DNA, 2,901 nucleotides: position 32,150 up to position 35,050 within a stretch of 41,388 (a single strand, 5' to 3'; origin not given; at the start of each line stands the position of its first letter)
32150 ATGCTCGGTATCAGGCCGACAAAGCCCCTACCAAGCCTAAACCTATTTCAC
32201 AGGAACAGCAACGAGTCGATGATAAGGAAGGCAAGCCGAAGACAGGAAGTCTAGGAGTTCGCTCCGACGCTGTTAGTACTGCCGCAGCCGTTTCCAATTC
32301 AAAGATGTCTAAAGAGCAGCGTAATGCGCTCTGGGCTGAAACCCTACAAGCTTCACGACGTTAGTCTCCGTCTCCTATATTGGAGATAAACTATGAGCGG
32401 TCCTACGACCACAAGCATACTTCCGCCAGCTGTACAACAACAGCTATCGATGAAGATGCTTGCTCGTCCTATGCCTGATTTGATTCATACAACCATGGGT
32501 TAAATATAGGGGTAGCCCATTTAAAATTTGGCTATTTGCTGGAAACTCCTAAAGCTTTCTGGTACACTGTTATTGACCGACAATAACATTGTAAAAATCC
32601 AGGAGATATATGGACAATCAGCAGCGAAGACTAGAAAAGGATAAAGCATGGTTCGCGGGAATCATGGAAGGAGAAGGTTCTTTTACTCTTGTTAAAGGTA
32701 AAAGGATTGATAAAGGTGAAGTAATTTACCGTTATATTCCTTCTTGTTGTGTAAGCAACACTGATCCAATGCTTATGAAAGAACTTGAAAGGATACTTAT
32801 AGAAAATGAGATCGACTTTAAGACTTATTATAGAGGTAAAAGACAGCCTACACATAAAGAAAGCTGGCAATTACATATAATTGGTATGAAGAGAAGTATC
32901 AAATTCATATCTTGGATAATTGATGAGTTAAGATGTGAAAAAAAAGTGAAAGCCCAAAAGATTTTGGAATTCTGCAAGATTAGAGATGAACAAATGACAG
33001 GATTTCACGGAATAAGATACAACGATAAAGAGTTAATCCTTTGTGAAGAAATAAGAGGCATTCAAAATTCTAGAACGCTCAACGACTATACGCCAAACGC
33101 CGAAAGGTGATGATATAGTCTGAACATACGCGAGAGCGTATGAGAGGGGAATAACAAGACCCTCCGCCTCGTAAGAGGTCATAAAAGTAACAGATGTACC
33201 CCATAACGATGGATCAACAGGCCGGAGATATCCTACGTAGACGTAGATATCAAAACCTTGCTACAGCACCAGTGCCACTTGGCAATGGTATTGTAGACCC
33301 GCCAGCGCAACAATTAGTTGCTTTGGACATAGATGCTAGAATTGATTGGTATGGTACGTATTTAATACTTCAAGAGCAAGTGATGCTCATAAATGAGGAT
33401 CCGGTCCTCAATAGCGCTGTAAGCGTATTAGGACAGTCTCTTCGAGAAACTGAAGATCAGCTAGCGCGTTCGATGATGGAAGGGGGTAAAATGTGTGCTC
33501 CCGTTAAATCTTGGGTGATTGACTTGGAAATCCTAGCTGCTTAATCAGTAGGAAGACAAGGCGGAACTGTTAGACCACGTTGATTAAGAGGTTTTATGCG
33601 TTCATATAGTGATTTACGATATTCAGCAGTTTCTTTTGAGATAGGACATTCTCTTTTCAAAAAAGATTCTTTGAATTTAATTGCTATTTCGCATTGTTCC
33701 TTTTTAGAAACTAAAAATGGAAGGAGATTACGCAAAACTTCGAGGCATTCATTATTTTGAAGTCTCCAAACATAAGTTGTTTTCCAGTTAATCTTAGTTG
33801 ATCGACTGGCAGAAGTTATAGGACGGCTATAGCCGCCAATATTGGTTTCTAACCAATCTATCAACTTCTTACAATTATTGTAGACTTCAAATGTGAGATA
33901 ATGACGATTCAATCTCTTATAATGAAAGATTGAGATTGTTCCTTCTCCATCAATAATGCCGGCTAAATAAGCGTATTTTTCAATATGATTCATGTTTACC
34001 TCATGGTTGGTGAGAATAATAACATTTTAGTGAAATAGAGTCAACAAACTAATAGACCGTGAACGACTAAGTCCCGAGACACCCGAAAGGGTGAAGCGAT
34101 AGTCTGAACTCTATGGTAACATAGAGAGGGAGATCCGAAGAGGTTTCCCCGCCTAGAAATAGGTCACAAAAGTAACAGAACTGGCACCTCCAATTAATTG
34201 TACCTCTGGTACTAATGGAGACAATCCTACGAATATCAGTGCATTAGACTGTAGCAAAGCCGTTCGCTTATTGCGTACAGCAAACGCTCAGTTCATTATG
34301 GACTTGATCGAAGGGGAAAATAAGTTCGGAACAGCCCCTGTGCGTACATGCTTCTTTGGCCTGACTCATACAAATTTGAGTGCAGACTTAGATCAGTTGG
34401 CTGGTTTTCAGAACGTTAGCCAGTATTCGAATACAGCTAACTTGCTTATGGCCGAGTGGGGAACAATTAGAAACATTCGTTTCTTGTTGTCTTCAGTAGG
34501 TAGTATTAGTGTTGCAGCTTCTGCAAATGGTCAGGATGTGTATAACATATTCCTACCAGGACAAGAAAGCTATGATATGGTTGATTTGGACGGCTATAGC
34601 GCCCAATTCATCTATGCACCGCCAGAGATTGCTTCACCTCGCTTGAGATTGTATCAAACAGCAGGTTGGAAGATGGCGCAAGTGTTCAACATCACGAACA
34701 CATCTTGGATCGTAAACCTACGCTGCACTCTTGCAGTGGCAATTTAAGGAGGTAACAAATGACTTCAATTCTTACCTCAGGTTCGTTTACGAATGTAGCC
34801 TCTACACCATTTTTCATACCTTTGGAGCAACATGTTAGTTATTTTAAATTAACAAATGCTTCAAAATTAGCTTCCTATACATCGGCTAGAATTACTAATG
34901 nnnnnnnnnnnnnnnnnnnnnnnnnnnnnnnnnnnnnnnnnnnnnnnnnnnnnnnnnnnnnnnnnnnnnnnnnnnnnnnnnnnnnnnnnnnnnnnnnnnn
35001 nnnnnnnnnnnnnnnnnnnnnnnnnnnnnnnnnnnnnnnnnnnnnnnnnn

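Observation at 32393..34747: Major capsid protein gene split into three exons by two homologous 696-nt group I introns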

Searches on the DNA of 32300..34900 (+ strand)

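Call 4: search_rna_families(source=window, start=32350, end=34300, threshold=evalue, max_evalue=10, show_alignments=6)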
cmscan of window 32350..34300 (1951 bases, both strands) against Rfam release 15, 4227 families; matches with E-value up to 10: 6.
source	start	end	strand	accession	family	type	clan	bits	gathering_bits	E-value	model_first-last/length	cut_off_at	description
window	32476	32761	+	RF00028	Intron_gpI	Intron;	-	31.9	50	8.4e-06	1-253/253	no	Group I catalytic intron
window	32896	33142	+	RF00028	Intron_gpI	Intron;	-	30.4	50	2.3e-05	1-253/253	no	Group I catalytic intron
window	33981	34126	+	RF00028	Intron_gpI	Intron;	-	28.9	50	6.2e-05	1-253/253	no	Group I catalytic intron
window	34001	34062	+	RF00333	snoZ157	Gene; snRNA; snoRNA; CD-box;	CL00063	20.6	55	0.68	1-100/100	no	Small nucleolar RNA Z157/R69/R10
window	33882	33991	-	RF04328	snR107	Gene; snRNA; snoRNA; CD-box;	-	17.2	44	5.4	1-118/118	no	Fungal C/D box small nucleolar RNA 107 family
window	32574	32705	+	RF02111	IS009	Gene;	-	15.4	117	0.9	1-199/199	no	IS009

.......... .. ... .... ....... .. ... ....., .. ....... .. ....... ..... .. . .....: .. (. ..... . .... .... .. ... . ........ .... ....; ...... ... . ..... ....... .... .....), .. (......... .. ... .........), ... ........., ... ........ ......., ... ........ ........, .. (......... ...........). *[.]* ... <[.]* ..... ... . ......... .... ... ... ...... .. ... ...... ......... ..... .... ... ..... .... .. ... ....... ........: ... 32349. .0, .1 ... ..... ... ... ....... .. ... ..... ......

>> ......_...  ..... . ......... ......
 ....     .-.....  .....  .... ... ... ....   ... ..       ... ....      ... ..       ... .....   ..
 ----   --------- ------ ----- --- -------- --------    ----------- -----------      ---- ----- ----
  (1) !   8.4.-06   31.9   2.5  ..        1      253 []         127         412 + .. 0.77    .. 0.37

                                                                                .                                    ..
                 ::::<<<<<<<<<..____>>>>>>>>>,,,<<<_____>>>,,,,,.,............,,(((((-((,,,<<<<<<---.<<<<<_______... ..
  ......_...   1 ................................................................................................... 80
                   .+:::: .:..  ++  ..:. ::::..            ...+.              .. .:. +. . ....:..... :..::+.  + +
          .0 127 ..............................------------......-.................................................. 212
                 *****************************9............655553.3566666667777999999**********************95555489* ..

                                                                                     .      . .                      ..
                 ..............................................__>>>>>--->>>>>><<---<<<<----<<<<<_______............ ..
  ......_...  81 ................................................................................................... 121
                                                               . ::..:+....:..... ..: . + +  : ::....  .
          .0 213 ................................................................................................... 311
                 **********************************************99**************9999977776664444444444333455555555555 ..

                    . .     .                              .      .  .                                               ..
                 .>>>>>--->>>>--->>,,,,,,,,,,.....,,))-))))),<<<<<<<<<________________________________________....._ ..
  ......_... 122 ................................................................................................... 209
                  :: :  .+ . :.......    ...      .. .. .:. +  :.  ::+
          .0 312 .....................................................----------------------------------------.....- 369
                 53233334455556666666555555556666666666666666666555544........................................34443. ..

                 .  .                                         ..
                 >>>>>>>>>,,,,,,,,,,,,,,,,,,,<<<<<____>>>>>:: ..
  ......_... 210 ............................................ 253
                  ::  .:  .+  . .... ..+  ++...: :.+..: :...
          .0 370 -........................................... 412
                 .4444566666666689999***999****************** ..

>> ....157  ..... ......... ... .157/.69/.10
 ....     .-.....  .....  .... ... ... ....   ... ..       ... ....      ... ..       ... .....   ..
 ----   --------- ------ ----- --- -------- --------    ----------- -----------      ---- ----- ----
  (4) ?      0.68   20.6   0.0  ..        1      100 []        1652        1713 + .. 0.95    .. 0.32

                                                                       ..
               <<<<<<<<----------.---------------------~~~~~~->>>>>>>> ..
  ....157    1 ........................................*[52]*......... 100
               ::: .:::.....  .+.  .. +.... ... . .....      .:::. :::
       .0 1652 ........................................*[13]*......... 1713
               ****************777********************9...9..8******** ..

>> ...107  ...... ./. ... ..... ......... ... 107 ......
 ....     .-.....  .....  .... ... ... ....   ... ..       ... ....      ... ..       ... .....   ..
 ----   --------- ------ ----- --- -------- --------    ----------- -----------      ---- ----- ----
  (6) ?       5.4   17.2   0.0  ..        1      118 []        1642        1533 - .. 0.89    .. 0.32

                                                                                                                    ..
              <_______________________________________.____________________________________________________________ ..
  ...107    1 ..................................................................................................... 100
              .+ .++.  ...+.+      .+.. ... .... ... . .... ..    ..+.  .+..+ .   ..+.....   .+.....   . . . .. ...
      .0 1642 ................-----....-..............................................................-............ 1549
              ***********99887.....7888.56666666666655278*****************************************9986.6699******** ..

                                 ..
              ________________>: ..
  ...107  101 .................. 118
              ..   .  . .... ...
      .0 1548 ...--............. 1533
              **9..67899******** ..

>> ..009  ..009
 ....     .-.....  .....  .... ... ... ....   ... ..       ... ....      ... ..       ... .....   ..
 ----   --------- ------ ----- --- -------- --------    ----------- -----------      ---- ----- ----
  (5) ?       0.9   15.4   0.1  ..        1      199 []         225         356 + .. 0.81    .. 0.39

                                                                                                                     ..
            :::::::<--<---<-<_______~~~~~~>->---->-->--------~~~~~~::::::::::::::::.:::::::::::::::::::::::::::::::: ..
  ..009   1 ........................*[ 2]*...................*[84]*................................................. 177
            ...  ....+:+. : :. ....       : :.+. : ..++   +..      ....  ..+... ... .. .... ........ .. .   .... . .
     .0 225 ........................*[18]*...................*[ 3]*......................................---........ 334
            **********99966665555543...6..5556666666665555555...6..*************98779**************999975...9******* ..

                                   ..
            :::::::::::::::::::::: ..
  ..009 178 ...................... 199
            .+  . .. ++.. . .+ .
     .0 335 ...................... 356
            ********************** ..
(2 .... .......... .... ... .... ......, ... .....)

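Call 5: search_dna_similar(query=window:32300-34900:+, collection=phages, mode=near)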
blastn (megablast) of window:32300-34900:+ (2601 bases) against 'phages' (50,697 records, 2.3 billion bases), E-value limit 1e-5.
No match.

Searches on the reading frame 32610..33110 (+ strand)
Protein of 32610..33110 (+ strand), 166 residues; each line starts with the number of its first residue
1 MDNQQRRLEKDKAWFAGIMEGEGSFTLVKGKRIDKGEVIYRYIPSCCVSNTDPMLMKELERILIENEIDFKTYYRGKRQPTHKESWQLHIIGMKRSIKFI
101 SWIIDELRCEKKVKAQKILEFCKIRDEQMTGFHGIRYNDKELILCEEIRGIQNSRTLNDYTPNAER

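Call 8: search_protein_families(library=pfam, max_evalue=0.01, proteins=[window:32610-33110:+])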
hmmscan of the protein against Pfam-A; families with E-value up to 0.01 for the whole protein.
window:32610-33110:+ (166 aa): 1 family
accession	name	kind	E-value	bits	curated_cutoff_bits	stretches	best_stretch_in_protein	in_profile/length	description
PF14528.11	LAGLIDADG_3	-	0.0007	20.2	22.5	1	11-103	3-81/82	LAGLIDADG-like domain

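Call 9: search_protein_families(library=phrogs, max_evalue=0.001, proteins=[window:32610-33110:+])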
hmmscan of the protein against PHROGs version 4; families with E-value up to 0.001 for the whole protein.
window:32610-33110:+ (166 aa): 1 family
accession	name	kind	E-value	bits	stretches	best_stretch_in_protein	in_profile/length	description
phrog_5046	-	DNA, RNA and nucleotide metabolism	7.1e-10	40.3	1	9-131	5-119/161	HNH endonuclease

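Call 76: search_solved_structures(query=A6, max_evalue=0.01)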
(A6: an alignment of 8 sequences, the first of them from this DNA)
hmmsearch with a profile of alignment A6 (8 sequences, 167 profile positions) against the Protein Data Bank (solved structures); distinct sequences matched with E-value up to 0.01: 62 (the best 60 are shown).
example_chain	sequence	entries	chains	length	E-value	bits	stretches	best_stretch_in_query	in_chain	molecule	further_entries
5esp_A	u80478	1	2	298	1.5e-07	34.4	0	12-59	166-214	I-PanMI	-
4lq0_A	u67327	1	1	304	2.9e-07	33.5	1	9-69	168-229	LAGLIDADG homing endonuclease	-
5thg_A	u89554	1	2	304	4.4e-06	29.6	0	13-64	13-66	I-OnuI_e-hCCR5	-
9pzh_A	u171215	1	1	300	1.3e-05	28.1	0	12-40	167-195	eI-OnuI_P456_GGC_2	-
6uvw_A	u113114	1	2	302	1.6e-05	27.8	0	12-58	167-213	I-OnuI-e-Therm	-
3uvf_A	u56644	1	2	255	1.9e-05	27.6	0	13-34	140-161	Intron-encoded DNA endonuclease I-HjeMI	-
5v0q_A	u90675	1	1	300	2e-05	27.5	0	13-62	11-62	I-OnuI_e-vHIVInt_v1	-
9xy9_A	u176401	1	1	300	2.1e-05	27.4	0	12-58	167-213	eI-OnuI_P456_ACA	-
6bd0_A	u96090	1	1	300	2.3e-05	27.3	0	12-58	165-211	Ribosomal protein 3/homing endonuclease-like protein fusion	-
6bda_A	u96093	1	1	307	2.8e-05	27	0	12-58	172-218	Ribosomal protein 3/homing endonuclease-like protein fusion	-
3qqy_A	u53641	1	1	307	2.8e-05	27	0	12-58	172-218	Ribosomal protein 3/homing endonuclease-like protein fusion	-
9xy6_A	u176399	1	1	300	2.8e-05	27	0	12-48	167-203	eI-OnuI_P456_TCC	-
6bdb_A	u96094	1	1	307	3e-05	26.9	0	12-58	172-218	Ribosomal protein 3/homing endonuclease-like protein fusion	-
5t8d_A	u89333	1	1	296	3.4e-05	26.7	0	15-61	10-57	I-OnuI_e-vHIVInt_v2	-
6uwj_A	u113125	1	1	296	3.5e-05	26.7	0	12-58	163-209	I-OnuI-e-Therm-hChr11v2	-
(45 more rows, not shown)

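Call 78: search_protein_families(library=pfam, alignment_id=A6, max_evalue=0.01)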
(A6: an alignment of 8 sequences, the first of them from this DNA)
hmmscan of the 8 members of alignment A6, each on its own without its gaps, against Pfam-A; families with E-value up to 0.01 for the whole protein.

A. member 1, seq(166 aa): 1 family
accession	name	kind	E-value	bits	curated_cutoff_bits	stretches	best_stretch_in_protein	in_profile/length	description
PF14528.11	LAGLIDADG_3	-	0.0007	20.2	22.5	1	11-103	3-81/82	LAGLIDADG-like domain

B. families by the number of members that match (of 8 scanned): 2 families
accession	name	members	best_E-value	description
PF14528.11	LAGLIDADG_3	8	7e-07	LAGLIDADG-like domain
PF00961.24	LAGLIDADG_1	4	6.5e-05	LAGLIDADG endonuclease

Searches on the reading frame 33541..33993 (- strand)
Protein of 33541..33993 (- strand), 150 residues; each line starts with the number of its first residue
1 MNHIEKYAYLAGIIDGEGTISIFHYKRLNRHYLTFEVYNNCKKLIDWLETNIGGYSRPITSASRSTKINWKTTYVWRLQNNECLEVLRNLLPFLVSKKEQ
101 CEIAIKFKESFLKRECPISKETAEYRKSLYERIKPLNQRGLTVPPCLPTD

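Call 8: search_protein_families(library=pfam, max_evalue=0.01, proteins=[window:33541-33993:-])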
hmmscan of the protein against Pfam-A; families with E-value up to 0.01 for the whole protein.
window:33541-33993:- (150 aa): 0 families

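Call 9: search_protein_families(library=phrogs, max_evalue=0.001, proteins=[window:33541-33993:-])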
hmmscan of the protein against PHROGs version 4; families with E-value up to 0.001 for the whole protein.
window:33541-33993:- (150 aa): 1 family
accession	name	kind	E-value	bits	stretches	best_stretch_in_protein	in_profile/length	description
phrog_5046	-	DNA, RNA and nucleotide metabolism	1.5e-18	68.5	1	7-141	8-145/161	HNH endonuclease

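Call 16: search_solved_structures(query=window:33541-33993:-, max_evalue=1)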
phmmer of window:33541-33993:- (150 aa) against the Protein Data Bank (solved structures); distinct sequences matched with E-value up to 1: 21.
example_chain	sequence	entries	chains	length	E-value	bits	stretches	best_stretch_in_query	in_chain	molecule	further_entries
1mow_A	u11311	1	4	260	0.0095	19.2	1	7-110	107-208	chimera of homing endonuclease I-DmoI and DNA endonuclease I-CreI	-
3mx9_A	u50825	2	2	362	0.023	18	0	7-110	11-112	Protein scV3V2(G19S) | scV3V2(G19S)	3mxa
2vbl_A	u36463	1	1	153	0.027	17.7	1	7-111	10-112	DNA ENDONUCLEASE I-CREI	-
2vbj_A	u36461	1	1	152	0.029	17.6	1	7-111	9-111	DNA ENDONUCLEASE I-CREI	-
2vbn_B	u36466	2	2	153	0.097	15.9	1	7-111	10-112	DNA ENDONUCLEASE I-CREI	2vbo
4aab_A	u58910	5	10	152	0.1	15.8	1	7-111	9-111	DNA ENDONUCLEASE I-CREI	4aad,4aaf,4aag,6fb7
4aae_A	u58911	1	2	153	0.11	15.8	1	7-111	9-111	DNA ENDONUCLEASE I-CREI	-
6fb8_A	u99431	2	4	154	0.11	15.8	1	7-111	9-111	DNA endonuclease I-CreI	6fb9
2vbn_A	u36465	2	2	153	0.15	15.3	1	7-111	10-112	DNA ENDONUCLEASE I-CREI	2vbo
2i3p_A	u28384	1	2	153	0.17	15.1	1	7-111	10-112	DNA endonuclease I-CreI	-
1bp7_A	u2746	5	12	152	0.18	15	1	7-110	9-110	PROTEIN (I-CREI) | DNA ENDONUCLEASE I-CREI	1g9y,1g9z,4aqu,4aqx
2o7m_A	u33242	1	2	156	0.19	15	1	7-111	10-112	DNA endonuclease I-CreI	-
1n3e_A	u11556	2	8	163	0.21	14.8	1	7-110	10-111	DNA endonuclease I-CreI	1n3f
1t9j_A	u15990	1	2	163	0.22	14.8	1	7-110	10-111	DNA endonuclease I-CreI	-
1u0d_A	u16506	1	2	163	0.4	13.9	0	7-110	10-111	DNA endonuclease I-CreI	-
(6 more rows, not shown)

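Call 75: search_solved_structures(query=A5, max_evalue=0.01)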
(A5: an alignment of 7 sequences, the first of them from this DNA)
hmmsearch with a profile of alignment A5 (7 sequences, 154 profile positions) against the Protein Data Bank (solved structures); distinct sequences matched with E-value up to 0.01: 72 (the best 60 are shown).
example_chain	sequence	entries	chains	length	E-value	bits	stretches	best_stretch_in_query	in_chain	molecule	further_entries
3mx9_A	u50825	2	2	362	3.7e-15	59.6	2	5-112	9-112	Protein scV3V2(G19S) | scV3V2(G19S)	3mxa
3fd2_A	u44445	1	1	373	1.3e-14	57.8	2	5-121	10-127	Site-specific DNA endonuclease I-MsoI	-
1mow_A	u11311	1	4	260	7.7e-10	42.3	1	6-112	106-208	chimera of homing endonuclease I-DmoI and DNA endonuclease I-CreI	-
4lq0_A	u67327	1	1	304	3.9e-08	36.7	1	9-68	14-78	LAGLIDADG homing endonuclease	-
5esp_A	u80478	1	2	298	9.7e-08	35.5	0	8-54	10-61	I-PanMI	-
4aab_A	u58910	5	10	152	1.1e-07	35.3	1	5-113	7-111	DNA ENDONUCLEASE I-CREI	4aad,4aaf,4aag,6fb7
4aae_A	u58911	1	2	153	1.1e-07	35.3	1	5-113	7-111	DNA ENDONUCLEASE I-CREI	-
1u0d_A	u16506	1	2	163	1.1e-07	35.3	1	5-113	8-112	DNA endonuclease I-CreI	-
6fb8_A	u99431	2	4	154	1.1e-07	35.3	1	5-113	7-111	DNA endonuclease I-CreI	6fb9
2vbn_A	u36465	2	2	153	1.3e-07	35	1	5-113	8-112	DNA ENDONUCLEASE I-CREI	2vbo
2o7m_A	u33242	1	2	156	1.4e-07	35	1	5-113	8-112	DNA endonuclease I-CreI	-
1bp7_A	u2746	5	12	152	1.5e-07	34.9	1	5-112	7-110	PROTEIN (I-CREI) | DNA ENDONUCLEASE I-CREI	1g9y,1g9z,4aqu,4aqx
1n3e_A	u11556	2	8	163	1.5e-07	34.8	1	5-112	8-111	DNA endonuclease I-CreI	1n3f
6fb0_B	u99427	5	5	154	1.5e-07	34.8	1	5-112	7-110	DNA endonuclease I-CreI | I-CreI monomer B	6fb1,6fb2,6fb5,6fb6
1u0c_A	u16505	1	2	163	1.7e-07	34.6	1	5-113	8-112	DNA endonuclease I-CreI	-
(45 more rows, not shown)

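Call 77: search_protein_families(library=pfam, alignment_id=A5, max_evalue=0.01)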
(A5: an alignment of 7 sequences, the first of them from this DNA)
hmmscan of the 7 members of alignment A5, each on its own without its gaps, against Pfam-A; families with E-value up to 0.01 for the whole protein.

A. member 1, seq(150 aa): 0 families

B. families by the number of members that match (of 7 scanned): 2 families
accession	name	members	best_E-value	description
PF00961.24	LAGLIDADG_1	5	3e-07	LAGLIDADG endonuclease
PF14528.11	LAGLIDADG_3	2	0.0054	LAGLIDADG-like domain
